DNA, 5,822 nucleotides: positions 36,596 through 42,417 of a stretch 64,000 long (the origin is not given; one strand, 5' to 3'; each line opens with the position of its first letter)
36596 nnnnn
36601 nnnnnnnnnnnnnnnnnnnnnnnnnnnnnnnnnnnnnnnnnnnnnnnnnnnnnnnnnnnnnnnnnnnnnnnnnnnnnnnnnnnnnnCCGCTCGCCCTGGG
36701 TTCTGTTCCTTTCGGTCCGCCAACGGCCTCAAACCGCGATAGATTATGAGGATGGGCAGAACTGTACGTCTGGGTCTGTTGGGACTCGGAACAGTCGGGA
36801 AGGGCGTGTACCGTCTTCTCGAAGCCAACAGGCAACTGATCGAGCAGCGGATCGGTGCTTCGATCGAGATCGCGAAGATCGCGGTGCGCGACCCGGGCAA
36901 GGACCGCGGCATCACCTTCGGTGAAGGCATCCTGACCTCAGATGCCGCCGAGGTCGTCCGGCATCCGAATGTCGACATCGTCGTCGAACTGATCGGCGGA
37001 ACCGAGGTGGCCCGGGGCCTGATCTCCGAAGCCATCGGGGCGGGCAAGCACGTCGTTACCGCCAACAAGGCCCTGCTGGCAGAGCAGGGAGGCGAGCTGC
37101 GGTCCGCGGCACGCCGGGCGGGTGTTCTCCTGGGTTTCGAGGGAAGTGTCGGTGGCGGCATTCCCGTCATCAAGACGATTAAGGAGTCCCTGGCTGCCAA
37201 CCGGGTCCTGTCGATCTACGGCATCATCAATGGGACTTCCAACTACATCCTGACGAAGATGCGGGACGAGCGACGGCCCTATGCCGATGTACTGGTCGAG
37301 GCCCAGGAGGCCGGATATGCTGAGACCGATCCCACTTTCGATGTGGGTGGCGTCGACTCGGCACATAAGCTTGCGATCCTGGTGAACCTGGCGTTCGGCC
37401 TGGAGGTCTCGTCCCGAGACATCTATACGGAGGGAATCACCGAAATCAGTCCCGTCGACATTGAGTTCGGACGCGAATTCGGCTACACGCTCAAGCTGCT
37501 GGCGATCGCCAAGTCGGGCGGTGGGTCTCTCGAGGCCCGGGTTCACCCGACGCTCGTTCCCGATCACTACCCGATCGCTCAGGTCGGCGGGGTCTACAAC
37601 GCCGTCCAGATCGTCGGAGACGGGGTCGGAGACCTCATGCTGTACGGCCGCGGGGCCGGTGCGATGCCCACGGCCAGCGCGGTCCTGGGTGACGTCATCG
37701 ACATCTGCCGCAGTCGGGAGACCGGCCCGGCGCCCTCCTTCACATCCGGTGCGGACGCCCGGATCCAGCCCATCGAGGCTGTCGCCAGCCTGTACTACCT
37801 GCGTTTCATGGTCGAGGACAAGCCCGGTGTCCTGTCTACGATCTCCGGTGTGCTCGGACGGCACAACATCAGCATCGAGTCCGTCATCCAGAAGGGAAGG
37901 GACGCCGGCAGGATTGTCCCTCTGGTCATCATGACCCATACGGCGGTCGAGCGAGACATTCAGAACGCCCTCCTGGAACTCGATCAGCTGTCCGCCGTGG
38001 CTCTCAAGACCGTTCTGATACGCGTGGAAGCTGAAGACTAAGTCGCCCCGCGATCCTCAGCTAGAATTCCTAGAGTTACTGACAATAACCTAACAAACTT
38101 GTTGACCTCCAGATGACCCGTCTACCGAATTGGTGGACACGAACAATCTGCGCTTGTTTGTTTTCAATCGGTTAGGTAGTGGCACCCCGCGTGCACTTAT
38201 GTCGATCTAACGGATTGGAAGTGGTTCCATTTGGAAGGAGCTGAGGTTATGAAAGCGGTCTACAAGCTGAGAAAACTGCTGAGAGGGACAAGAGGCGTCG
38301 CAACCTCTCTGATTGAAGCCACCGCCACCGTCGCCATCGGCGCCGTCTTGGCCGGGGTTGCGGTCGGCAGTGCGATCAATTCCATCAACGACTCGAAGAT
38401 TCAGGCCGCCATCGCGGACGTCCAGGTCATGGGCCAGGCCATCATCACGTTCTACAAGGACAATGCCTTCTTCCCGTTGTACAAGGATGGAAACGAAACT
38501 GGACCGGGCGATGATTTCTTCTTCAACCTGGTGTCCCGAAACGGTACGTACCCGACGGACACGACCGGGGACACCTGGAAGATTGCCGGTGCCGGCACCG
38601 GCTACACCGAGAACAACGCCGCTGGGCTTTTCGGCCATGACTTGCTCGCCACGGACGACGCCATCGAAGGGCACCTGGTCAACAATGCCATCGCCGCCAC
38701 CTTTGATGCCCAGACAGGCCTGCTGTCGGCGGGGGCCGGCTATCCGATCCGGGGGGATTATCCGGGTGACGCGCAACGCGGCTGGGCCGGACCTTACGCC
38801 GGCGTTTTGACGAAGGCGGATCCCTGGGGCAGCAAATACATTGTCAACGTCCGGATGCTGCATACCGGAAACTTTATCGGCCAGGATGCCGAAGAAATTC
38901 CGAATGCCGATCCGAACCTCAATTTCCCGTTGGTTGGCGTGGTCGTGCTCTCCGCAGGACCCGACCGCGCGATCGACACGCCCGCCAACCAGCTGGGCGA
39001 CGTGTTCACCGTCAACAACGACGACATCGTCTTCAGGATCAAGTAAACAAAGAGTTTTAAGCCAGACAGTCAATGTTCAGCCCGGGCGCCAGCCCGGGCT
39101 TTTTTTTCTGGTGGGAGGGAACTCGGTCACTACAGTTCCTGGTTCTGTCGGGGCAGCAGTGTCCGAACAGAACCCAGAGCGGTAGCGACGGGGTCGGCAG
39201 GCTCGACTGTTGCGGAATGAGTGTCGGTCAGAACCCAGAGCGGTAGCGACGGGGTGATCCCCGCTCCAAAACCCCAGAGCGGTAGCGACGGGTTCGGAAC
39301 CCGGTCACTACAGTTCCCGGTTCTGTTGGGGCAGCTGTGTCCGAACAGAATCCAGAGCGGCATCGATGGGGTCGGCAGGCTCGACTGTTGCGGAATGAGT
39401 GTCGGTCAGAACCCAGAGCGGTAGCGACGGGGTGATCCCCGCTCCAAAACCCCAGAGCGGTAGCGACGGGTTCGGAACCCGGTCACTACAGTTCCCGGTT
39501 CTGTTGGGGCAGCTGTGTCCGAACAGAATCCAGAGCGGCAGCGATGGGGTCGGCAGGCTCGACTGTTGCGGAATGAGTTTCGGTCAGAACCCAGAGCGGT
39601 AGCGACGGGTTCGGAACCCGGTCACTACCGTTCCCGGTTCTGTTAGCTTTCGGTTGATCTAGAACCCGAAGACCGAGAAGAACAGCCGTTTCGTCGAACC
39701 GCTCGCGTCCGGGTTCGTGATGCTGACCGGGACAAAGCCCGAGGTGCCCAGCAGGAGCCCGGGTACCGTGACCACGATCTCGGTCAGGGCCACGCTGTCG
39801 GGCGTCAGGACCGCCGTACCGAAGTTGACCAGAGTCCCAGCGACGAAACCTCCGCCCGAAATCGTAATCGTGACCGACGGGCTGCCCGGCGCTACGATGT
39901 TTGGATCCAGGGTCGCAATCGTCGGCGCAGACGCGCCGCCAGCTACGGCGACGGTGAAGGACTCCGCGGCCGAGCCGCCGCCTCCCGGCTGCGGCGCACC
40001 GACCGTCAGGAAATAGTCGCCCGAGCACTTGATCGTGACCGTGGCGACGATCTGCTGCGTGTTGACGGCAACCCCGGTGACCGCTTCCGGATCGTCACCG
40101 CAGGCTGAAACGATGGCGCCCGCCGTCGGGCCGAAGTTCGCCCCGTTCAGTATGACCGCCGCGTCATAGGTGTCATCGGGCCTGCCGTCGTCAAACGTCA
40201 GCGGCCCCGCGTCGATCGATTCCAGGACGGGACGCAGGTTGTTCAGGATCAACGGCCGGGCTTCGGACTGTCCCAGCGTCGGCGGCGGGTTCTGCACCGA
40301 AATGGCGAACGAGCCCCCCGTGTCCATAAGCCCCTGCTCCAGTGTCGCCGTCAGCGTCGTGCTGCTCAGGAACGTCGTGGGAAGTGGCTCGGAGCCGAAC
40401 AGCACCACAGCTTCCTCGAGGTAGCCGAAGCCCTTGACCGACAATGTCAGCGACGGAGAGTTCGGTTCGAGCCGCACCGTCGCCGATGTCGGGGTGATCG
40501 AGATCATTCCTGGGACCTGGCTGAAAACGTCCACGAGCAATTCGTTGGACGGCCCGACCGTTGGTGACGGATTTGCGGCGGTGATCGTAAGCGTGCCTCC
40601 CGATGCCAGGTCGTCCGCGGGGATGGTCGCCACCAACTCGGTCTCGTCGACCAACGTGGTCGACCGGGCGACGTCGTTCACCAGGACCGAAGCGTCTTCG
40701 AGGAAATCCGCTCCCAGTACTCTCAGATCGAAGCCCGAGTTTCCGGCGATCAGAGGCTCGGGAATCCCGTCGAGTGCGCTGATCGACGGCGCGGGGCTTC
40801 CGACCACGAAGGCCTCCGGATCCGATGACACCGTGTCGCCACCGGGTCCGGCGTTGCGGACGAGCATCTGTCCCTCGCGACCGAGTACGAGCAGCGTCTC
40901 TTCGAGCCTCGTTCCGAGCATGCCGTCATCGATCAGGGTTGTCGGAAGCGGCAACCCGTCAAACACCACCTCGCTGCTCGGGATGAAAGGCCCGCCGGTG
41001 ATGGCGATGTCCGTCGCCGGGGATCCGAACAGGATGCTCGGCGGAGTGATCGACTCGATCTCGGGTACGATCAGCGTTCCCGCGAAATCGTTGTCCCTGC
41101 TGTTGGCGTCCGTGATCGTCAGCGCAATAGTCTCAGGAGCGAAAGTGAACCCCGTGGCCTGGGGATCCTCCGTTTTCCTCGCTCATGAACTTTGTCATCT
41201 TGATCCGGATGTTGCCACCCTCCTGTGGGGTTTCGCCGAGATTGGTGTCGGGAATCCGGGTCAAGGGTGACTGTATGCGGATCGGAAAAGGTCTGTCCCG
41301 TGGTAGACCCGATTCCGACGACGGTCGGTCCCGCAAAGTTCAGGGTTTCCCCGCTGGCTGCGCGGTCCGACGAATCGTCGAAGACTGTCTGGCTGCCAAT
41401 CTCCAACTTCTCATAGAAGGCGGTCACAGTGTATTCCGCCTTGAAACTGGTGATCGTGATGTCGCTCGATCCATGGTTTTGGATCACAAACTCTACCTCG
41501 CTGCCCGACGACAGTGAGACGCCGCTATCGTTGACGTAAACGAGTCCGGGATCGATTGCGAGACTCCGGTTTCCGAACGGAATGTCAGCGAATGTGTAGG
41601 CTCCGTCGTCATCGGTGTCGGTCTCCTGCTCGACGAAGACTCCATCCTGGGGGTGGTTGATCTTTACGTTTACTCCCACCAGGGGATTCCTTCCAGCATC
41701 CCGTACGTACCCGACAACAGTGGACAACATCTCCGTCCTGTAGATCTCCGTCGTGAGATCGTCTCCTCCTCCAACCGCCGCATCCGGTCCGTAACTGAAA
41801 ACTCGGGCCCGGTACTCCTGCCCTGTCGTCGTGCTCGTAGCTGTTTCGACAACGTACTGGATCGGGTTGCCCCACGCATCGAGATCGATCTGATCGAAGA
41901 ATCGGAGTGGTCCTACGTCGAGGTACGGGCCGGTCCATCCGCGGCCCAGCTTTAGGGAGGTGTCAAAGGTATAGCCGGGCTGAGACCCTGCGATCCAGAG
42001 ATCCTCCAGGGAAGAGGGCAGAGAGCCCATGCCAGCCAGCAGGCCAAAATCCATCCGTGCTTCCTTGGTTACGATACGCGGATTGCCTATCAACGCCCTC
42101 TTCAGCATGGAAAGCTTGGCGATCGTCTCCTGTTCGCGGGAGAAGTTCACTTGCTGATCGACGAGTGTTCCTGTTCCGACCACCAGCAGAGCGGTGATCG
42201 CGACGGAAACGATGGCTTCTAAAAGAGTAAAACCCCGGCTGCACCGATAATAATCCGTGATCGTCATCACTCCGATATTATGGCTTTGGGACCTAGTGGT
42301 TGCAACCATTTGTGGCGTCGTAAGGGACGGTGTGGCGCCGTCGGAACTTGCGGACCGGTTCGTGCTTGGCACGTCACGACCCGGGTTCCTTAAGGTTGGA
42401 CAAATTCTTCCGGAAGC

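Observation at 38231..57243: Complete MSHA/T2SS-like type IV filament locus in an Acidobacteriota-like genome, with an embedded cyclase-kinase gene and an inactivated platform gene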

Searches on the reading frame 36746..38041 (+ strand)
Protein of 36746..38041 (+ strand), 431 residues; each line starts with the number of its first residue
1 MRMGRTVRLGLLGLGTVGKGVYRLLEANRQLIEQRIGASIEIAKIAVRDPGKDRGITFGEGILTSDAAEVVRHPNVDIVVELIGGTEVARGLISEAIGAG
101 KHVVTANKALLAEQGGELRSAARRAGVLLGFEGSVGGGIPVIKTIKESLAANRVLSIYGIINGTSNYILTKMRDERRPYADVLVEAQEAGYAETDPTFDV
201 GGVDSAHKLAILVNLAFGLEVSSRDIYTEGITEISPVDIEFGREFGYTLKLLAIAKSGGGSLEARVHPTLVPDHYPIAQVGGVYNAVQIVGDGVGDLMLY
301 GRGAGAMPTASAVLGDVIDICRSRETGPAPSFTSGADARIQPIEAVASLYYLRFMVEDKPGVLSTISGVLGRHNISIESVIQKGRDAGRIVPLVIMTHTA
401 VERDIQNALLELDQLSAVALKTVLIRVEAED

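Call 5: search_protein_families(library=pfam, proteins=[window:36746-38041:+], max_evalue=0.01)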
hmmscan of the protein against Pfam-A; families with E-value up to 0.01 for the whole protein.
window:36746-38041:+ (431 aa): 4 families
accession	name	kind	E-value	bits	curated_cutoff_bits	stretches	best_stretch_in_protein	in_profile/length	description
PF00742.24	Homoserine_dh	-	2.4e-64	216.7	22.9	1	140-318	1-173/173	Homoserine dehydrogenase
PF03447.22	NAD_binding_3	-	3.9e-20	73.1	24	1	13-128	1-112/116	Homoserine dehydrogenase, NAD binding domain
PF01842.31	ACT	-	1.1e-12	47.9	27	1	350-415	1-64/66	ACT domain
PF22629.2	ACT_AHAS_ss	-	1.9e-06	28.3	27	1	353-418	2-65/67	AHAS small subunit-like ACT domain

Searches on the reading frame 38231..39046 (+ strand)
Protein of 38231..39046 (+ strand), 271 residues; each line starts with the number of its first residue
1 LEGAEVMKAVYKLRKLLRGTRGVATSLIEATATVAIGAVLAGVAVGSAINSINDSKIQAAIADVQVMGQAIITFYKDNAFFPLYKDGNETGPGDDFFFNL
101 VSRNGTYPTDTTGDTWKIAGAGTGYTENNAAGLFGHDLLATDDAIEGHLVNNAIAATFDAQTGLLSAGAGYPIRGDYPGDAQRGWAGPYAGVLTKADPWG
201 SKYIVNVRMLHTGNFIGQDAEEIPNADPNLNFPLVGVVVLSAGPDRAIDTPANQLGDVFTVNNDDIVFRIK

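Call 4: search_protein_families(library=pfam, proteins=[window:38231-39046:+], max_evalue=0.01)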
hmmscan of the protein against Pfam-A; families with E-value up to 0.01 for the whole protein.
window:38231-39046:+ (271 aa): 1 family
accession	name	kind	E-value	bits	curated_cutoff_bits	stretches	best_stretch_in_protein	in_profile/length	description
PF08334.16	T2SSG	-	0.00019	21.9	21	0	178-206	49-77/108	Type II secretion system (T2SS), protein G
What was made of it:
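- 38249..39046 (+): Atypical GspG-like pilin, 265 aa, intact. Its N-terminus RG-VATSLIE places Glu at +7 or implies Ala at -1. T2SSG is marginal, 21.9 against a cutoff of 21 (call 4).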

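Call 23: search_protein_families(library=ncbifam, proteins=[window:38231-39046:+], max_evalue=0.001)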
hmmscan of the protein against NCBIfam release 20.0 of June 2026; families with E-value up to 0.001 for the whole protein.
window:38231-39046:+ (271 aa): 1 family
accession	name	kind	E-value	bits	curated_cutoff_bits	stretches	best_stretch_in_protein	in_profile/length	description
TIGR01710.1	typeII_sec_gspG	equivalog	7.5e-06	26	88.85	0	27-87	5-65/134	type II secretion system major pseudopilin GspG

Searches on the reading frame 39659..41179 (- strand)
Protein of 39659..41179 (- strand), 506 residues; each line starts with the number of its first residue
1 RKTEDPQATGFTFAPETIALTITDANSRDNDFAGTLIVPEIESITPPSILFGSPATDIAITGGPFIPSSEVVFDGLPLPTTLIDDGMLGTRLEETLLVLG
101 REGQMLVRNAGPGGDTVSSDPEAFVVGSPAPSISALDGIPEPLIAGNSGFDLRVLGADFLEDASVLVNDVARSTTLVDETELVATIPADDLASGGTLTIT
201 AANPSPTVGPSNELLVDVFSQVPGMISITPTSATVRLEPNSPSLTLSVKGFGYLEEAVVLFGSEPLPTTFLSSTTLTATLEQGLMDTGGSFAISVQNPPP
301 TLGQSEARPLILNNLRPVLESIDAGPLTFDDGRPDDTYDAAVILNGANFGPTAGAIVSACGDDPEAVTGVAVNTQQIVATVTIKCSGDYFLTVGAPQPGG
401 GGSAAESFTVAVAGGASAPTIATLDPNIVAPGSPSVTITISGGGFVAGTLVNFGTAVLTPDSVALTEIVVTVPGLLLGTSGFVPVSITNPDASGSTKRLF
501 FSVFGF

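Call 4: search_protein_families(library=pfam, proteins=[window:39659-40969:-], max_evalue=0.01)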
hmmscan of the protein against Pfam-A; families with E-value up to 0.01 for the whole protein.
window:39659-40969:- (436 aa): 1 family
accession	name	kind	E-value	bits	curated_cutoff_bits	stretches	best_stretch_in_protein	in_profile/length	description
PF01833.30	TIG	-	7.1e-13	48.8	20.9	1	349-429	1-80/84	IPT/TIG domain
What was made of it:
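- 39659..41165 (-): 3' half of a TIG / 'choice-of-anchor Z' repeat protein gene. The 5' half, which in relatives carries a Sec signal, is deleted. TIG (call 4).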

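Call 23: search_protein_families(library=ncbifam, proteins=[window:39659-41179:-], max_evalue=0.001)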
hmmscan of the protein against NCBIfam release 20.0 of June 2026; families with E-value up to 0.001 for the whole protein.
window:39659-41179:- (506 aa): 1 family
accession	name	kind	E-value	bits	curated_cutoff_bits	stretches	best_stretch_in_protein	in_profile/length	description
NF058597.1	CoaZ_rpt_PGGG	domain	1.5e-67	223.7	30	4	129-217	1-87/88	choice-of-anchor Z repeating domain-containing protein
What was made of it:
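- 39659..41165 (-): CoaZ_rpt_PGGG, 223.7 bits (call 23).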

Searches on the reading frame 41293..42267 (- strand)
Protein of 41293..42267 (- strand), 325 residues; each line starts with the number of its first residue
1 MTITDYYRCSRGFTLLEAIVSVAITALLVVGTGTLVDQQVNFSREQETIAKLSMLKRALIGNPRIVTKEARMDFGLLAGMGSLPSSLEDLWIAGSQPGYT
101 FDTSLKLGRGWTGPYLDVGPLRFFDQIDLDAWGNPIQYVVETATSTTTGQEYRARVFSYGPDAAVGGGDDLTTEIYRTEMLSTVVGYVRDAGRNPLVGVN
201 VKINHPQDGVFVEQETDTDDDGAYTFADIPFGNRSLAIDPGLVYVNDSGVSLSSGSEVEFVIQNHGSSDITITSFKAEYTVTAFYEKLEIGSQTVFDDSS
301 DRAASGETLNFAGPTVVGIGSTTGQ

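Call 65: search_protein_representatives(protein=window:41293-42267:-)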
Query: 325 residues. Proteins with E-value up to 0.001 (for the whole library): 1008; up to 1e-10: 318; up to 1e-30: 60. The best 150 are listed.
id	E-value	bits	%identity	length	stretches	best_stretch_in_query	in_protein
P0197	1.0e-163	560.4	100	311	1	72-325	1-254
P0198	1.7e-96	339.6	53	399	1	11-325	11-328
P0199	3.5e-88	312.3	53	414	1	10-325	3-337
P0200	2.7e-79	283.1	47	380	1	16-324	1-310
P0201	7.8e-79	281.6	45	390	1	10-324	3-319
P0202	3.5e-74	266.3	48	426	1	11-313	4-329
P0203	3.5e-70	253.2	51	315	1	80-322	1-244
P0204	7.0e-70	252.2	42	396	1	10-323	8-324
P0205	9.2e-70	251.8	42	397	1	10-324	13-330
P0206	2.9e-69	250.2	42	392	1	10-321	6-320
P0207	5.8e-67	242.6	38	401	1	8-320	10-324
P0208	5.3e-63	229.6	44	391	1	10-313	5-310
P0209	2.5e-60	220.8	37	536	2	10-323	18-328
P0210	5.9e-60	219.6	58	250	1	21-204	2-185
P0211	2.2e-58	214.4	37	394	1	10-321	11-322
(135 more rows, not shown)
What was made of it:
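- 41166..42267 (-): Long pilin (class III signal G|FTLLEA, pilin domain, CarboxypepD_reg beta-sandwich). It is frameshifted by an extra T in the run 41286-41289 and has lost its last ~28 codons. The family has 318 clusters at E<=1e-10 (call 65).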
